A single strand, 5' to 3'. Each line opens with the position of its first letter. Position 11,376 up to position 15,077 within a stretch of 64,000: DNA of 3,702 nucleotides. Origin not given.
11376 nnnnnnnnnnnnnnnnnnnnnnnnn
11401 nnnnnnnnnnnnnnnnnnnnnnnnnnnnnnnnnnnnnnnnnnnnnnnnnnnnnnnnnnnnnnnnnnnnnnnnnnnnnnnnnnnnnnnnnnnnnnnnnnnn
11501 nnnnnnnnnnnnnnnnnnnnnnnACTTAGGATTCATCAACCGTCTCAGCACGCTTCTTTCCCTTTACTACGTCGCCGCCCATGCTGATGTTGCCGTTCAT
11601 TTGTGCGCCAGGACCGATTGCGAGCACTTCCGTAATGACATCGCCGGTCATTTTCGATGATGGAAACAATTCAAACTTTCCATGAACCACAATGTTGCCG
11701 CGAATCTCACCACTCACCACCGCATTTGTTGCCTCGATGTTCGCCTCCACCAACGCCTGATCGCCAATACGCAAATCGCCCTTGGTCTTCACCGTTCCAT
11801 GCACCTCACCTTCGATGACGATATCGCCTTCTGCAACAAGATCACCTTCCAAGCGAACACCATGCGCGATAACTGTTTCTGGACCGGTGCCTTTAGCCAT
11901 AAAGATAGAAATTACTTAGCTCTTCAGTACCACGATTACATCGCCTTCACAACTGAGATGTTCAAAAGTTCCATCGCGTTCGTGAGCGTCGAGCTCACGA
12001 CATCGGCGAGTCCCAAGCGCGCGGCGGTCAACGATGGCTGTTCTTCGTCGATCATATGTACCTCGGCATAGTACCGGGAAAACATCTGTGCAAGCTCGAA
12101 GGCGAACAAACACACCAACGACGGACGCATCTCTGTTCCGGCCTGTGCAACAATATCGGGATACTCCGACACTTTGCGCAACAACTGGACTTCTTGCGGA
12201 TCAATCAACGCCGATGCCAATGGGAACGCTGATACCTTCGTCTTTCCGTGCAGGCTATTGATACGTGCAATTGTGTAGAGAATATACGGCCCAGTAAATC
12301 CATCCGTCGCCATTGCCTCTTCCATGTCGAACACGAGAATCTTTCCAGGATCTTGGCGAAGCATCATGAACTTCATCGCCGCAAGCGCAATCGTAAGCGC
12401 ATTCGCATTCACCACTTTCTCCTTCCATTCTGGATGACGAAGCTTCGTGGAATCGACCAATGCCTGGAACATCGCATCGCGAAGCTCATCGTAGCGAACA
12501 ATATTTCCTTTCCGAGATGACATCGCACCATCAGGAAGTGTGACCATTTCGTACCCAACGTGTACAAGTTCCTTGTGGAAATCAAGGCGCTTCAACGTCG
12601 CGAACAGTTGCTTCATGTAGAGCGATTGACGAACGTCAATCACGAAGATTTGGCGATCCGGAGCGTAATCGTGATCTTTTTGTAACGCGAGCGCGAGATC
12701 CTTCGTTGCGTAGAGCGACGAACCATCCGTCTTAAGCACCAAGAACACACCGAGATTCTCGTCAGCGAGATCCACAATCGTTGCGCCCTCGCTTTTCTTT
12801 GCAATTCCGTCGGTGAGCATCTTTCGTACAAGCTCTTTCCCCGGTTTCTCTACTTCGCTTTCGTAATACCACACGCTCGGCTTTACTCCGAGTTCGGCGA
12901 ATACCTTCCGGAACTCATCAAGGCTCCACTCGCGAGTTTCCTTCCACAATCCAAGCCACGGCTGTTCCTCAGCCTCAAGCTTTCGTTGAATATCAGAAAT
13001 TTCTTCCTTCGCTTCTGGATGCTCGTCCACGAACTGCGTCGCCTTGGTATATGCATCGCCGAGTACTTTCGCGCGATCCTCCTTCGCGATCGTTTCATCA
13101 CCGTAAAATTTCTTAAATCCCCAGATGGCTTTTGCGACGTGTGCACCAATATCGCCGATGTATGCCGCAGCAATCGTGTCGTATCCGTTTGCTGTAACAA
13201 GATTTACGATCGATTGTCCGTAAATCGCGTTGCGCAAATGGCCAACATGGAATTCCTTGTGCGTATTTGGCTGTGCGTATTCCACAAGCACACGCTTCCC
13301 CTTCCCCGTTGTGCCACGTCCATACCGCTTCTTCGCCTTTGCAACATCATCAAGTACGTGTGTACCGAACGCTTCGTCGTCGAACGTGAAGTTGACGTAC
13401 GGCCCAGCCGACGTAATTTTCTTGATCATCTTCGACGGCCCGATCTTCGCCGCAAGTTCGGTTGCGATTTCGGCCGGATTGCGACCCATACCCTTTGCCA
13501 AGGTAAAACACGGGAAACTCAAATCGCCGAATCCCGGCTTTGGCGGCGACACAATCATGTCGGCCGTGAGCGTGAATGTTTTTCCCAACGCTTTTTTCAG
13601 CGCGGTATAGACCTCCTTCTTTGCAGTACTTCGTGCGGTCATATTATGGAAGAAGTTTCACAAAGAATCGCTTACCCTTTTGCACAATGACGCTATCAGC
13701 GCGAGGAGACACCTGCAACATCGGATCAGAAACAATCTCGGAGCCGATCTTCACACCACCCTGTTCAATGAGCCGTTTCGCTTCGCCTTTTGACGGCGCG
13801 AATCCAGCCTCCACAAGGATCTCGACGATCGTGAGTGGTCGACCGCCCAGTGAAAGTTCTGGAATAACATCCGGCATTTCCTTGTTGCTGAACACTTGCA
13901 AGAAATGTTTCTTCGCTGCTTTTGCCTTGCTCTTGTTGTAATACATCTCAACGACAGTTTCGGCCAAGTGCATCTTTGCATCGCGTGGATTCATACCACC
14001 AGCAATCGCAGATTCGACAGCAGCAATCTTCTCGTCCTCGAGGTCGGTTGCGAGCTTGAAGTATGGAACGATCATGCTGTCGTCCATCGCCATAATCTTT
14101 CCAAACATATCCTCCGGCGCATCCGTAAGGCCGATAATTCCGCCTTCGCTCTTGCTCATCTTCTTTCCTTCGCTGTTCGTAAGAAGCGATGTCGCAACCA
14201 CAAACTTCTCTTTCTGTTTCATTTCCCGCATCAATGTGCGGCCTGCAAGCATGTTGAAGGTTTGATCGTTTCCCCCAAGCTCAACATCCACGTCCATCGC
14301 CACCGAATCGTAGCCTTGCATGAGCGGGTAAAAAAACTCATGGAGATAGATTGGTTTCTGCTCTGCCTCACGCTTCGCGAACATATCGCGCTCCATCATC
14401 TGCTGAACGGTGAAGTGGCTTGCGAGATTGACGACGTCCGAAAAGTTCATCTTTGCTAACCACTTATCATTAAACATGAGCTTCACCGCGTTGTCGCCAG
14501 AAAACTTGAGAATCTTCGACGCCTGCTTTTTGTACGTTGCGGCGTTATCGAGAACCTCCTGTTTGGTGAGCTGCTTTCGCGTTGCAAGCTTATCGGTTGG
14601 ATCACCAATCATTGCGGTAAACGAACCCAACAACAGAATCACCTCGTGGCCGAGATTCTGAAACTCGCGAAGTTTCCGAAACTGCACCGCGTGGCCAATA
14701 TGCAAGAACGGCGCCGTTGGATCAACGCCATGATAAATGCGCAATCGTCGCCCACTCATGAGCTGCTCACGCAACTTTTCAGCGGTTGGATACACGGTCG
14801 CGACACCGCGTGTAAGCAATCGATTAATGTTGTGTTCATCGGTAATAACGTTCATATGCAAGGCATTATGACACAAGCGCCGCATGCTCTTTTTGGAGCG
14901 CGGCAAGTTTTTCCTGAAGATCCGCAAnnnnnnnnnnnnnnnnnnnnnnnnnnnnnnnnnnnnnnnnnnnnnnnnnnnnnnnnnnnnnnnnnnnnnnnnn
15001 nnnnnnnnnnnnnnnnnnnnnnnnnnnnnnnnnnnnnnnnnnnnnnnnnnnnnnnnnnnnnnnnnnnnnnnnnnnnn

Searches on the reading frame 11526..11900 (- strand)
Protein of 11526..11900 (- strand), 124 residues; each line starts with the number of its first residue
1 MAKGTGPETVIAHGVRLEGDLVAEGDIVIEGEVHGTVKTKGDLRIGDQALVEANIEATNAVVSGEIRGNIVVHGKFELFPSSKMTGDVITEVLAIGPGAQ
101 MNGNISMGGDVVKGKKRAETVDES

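Call 38: search_protein_families(library=pfam, proteins=[window:11526-11900:-], max_evalue=0.001)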
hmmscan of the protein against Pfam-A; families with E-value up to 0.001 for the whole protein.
window:11526-11900:- (124 aa): 1 family
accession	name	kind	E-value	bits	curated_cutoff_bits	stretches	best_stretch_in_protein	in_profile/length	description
PF04519.19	Bactofilin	-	1.2e-25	90.1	27.9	1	9-105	1-97/98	Polymer-forming cytoskeletal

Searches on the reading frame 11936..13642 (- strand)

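Call 17: search_protein_families(library=pfam, proteins=[window:11936-13642:-], max_evalue=0.001)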
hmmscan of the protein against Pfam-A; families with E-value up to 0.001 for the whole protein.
window:11936-13642:- (568 aa): 3 families
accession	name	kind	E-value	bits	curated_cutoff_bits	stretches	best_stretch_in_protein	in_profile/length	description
PF00750.26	tRNA-synt_1d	-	3.9e-50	171.2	23.3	1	104-424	9-333/349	tRNA synthetases class I (R), catalytic domain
PF05746.21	DALR_1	-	1.7e-23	83.4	22.3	1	454-568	1-117/117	DALR anticodon binding domain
PF03485.21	Arg_tRNA_synt_N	-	3e-17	63.4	21.5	1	9-87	5-85/85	Arginyl tRNA synthetase N terminal domain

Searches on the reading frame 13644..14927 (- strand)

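Call 17: search_protein_families(library=pfam, proteins=[window:13644-14927:-], max_evalue=0.001)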
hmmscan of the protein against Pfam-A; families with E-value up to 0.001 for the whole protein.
window:13644-14927:- (427 aa): 4 families
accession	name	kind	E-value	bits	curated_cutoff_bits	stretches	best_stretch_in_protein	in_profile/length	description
PF00579.31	tRNA-synt_1b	-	1.8e-68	231.4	21.1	1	59-346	3-291/292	tRNA synthetases class I (W and Y)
PF01479.30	S4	-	5.8e-09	36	22.8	1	369-408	5-44/48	S4 domain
PF22421.1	SYY_C-terminal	-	2e-08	34.4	27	1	353-422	7-80/83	Tyrosine--tRNA ligase SYY-like C-terminal domain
PF16714.10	TyrRSs_C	-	2.2e-05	24.6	30.6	1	367-397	23-53/120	Tyrosyl-tRNA synthetase C-terminal domain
